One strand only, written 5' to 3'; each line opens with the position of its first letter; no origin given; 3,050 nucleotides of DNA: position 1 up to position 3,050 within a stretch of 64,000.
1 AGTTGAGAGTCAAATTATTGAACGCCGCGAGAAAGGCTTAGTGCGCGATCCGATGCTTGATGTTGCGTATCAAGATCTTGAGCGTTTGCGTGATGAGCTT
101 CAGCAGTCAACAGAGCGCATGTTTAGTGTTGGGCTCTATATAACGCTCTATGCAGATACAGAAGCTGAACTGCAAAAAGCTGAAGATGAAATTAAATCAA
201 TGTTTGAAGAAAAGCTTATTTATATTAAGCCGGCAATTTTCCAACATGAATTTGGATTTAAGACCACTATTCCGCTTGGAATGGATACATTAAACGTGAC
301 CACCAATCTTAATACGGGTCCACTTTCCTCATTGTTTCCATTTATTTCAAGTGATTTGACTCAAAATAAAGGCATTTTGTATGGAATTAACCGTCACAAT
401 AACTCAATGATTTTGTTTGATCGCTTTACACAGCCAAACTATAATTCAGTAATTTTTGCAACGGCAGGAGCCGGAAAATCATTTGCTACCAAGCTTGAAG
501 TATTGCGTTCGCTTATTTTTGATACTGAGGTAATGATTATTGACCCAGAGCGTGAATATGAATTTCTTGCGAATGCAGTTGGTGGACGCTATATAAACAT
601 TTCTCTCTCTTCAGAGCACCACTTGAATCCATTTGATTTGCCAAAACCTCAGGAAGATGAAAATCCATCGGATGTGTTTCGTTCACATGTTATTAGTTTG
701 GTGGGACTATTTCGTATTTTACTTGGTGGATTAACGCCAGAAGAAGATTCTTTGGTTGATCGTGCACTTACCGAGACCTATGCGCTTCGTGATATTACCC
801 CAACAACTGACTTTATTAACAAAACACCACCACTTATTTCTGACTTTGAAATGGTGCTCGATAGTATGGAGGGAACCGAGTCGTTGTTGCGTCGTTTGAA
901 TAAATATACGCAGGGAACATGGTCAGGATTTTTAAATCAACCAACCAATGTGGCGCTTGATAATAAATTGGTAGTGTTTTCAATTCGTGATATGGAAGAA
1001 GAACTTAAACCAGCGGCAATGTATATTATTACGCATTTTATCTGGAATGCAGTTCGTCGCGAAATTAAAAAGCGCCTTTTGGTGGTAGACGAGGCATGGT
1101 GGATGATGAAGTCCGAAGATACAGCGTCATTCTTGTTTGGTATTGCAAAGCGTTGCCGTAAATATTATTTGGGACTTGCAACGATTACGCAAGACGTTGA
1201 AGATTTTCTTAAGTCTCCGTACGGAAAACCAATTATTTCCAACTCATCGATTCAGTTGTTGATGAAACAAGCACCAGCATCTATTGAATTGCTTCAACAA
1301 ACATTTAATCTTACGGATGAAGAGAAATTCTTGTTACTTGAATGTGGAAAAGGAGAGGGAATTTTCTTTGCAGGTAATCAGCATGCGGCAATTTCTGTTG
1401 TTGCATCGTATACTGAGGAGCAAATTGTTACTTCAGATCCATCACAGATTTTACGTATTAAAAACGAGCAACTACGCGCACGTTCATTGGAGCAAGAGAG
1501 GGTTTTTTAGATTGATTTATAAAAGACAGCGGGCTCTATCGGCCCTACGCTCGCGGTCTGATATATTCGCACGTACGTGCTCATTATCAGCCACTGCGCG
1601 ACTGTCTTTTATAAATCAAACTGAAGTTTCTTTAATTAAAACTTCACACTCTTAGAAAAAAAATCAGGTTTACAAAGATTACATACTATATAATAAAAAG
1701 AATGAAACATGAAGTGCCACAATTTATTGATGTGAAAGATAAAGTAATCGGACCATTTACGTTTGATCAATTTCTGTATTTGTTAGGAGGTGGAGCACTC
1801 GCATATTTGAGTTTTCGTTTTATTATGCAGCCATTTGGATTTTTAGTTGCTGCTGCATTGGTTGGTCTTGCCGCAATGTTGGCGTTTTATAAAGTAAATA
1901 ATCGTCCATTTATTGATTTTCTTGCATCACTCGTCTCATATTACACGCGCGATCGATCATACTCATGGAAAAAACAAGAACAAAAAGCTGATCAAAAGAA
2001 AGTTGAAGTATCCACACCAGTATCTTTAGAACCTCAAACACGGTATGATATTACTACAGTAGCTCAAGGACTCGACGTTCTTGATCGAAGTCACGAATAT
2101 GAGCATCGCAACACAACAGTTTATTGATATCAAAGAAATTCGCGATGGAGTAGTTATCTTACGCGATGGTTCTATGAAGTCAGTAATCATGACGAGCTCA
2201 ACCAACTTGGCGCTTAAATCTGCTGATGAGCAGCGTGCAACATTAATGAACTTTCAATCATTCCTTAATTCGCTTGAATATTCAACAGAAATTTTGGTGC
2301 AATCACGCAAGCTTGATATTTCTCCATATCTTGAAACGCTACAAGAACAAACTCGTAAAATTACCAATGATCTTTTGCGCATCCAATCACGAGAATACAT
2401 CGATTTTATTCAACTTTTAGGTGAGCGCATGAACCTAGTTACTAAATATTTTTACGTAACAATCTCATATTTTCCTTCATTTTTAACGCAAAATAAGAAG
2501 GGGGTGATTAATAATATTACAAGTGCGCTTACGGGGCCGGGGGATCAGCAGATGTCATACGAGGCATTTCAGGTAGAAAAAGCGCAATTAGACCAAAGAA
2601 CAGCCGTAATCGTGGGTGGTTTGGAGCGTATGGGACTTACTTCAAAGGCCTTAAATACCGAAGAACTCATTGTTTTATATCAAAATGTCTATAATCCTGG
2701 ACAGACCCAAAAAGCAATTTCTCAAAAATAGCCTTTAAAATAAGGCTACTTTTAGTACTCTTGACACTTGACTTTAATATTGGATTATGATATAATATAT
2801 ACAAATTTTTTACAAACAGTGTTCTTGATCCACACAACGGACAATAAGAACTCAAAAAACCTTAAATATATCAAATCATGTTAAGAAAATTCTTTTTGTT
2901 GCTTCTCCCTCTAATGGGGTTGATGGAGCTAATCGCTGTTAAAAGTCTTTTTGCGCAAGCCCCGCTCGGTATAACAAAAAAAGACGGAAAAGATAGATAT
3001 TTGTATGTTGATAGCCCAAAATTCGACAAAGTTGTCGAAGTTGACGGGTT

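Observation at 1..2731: T4SS-like module with an orphan VirB4 N-domain ORF downstream of a complete VirB4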

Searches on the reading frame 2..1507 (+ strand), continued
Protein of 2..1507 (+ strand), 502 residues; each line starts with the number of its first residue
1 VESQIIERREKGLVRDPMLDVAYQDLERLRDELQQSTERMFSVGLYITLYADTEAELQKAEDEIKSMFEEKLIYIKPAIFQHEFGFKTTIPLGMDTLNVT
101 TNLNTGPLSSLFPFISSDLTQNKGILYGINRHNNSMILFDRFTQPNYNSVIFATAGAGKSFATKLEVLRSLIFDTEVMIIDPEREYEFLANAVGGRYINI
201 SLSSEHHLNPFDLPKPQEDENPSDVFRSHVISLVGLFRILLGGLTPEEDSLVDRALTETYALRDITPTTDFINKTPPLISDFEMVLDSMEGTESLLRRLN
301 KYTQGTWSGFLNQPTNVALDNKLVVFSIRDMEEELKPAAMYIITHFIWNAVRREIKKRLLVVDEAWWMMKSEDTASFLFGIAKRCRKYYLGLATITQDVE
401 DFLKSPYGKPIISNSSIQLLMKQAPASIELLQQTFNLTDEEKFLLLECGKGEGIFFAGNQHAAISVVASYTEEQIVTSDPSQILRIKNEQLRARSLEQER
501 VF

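Call 67: find_encoding_contigs(protein=P0125, flank=3000, max_places=3)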
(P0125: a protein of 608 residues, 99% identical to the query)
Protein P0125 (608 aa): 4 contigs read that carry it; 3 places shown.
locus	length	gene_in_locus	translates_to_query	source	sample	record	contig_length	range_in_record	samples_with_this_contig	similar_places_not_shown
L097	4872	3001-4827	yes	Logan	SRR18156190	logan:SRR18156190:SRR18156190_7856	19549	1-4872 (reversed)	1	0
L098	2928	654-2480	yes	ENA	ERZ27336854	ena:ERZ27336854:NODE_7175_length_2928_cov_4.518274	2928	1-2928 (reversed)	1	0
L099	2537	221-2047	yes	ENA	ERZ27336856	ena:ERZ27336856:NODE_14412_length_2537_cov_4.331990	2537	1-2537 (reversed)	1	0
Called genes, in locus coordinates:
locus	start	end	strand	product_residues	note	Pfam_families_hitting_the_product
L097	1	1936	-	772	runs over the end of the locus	PF13406:SLT_2 (weak)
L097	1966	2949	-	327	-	-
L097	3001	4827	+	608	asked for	PF12846:AAA_10 (faint), PF19044:P-loop_TraG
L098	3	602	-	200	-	?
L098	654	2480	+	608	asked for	PF12846:AAA_10 (faint), PF19044:P-loop_TraG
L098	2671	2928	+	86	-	?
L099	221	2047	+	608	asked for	PF12846:AAA_10 (faint), PF19044:P-loop_TraG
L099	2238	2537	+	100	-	?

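Call 72: search_protein_families(library=ncbifam, proteins=[P0124], max_evalue=0.001)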
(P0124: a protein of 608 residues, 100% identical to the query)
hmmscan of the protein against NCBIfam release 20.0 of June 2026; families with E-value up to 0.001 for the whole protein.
P0124 (608 aa): 12 families
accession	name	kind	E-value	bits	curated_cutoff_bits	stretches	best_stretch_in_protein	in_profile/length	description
NF045971.1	conju_CD1110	equivalog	3.6e-115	386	325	1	23-566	179-730/752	VirB4-like conjugal transfer ATPase, CD1110 family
NF045975.1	VirB4_plasma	equivalog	4.2e-82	276.2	590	1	20-580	283-891/894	Mbov_0397 family ICE element conjugal transfer ATPase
TIGR02746.1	TraC-F-type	equivalog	1.1e-54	185.7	567.05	1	123-544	293-726/800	type IV secretion system protein TraC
TIGR00929.1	VirB4_CagE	subfamily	4.4e-31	107.9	643.1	1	130-564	306-737/792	VirB4 family type IV secretion/conjugal transfer ATPase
NF010278.0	PRK13721.1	subfamily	2.9e-17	61.9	1177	1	127-533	343-765/874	type IV secretion system protein TraC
TIGR03783.1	Bac_Flav_CT_G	subfamily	6.4e-15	54.1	261.55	1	400-552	598-758/829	TraG family conjugative transposon ATPase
NF010473.0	PRK13898.1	equivalog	5.9e-07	27.9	1050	1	255-565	450-744/801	type IV secretion system ATPase VirB4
NF010427.0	PRK13853.1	equivalog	1e-06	27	957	1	257-547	431-712/789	type IV secretion system protein VirB4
NF041017.1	DNA_import_CedB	equivalog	1.6e-06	27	700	1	438-508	445-519/590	DNA import protein CedB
NF052333.1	ATPase_TcpF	exception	4.7e-06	24.8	1100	1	128-292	328-502/813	conjugal transfer ATPase TcpF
NF042935.1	SCO6880_fam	subfamily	0.00056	19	60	1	37-200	312-477/477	SCO6880 family protein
NF010447.0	PRK13873.1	equivalog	0.00063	17.8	1020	1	399-533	573-708/815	conjugal transfer protein TrbE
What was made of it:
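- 1..1510 (+): VirB4-type ATPase, 3' 1.5 kb of a 592-608-aa gene whose 5' end lies outside the window. This is the 'short' VirB4, which lacks the first ~170-180 positions of full-length VirB4 models. P0124 scores 386 bits on NF045971 CD1110 (cut-off 325), with residues 23-566 matching profile positions 179-730 of 752 (call 72).
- On VirB4-like conjugal transfer ATPase, CD1110 family (NCBIfam NF045971): P0124, which is 100% identical to the window fragment, scores 386 bits (call 72). The ATPase starts at profile position 179 (call 72).
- The window's own ATPase (P0124) covers CD1110 profile positions 179-730 of 752 and VirB4_plasma positions 283-891 of 894 (call 72).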

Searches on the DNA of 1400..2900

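Call 64: search_rna_families(source=window, start=1400, end=2900, threshold=evalue, max_evalue=1)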
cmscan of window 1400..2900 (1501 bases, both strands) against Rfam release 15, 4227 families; matches with E-value up to 1: 0.
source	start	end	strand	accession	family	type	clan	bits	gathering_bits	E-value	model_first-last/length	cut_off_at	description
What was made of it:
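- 1511..1701 (+): Conserved structured intergenic spacer between the ATPase and PrgI. It contains an 18-bp perfect inverted repeat (1512-1529 / 1602-1619) enclosing 72 nt, followed by a small hairpin. Function unknown. No Rfam match (call 64).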

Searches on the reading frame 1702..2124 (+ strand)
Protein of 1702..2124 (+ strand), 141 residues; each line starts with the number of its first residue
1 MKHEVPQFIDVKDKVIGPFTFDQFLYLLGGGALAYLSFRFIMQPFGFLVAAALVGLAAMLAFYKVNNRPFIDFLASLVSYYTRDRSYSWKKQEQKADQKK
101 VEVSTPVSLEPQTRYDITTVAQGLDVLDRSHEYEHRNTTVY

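Call 4: search_protein_families(library=pfam, proteins=[window:1702-2124:+], max_evalue=1)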
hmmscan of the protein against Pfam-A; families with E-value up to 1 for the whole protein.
window:1702-2124:+ (141 aa): 3 families
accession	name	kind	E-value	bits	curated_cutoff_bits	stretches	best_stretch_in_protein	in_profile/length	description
PF12666.12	PrgI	-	7.4e-08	33.3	27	1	7-84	4-86/91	PrgI family protein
PF12648.12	TcpE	-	0.033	15.1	29.9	1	18-88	23-96/100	TcpE family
PF14333.11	DUF4389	-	0.075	13.4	25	1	40-94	16-70/76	Domain of unknown function (DUF4389)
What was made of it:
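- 1702..2127 (+): PrgI / VirB3-like small membrane protein, 141 aa with two hydrophobic segments. PF12666 PrgI at 33.3 bits (cut-off 27) (call 4).
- Checked: ORF 1702-2127 is PrgI: PF12666 at 33.3 bits against a cut-off of 27 (call 4).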

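Call 36: search_protein_families(library=ncbifam, proteins=[window:1702-2124:+], max_evalue=0.1)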
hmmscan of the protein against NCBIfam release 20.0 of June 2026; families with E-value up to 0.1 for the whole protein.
window:1702-2124:+ (141 aa): 1 family
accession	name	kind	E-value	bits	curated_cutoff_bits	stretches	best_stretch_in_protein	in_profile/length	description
NF042935.1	SCO6880_fam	subfamily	0.0013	17.8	60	1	15-86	13-83/477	SCO6880 family protein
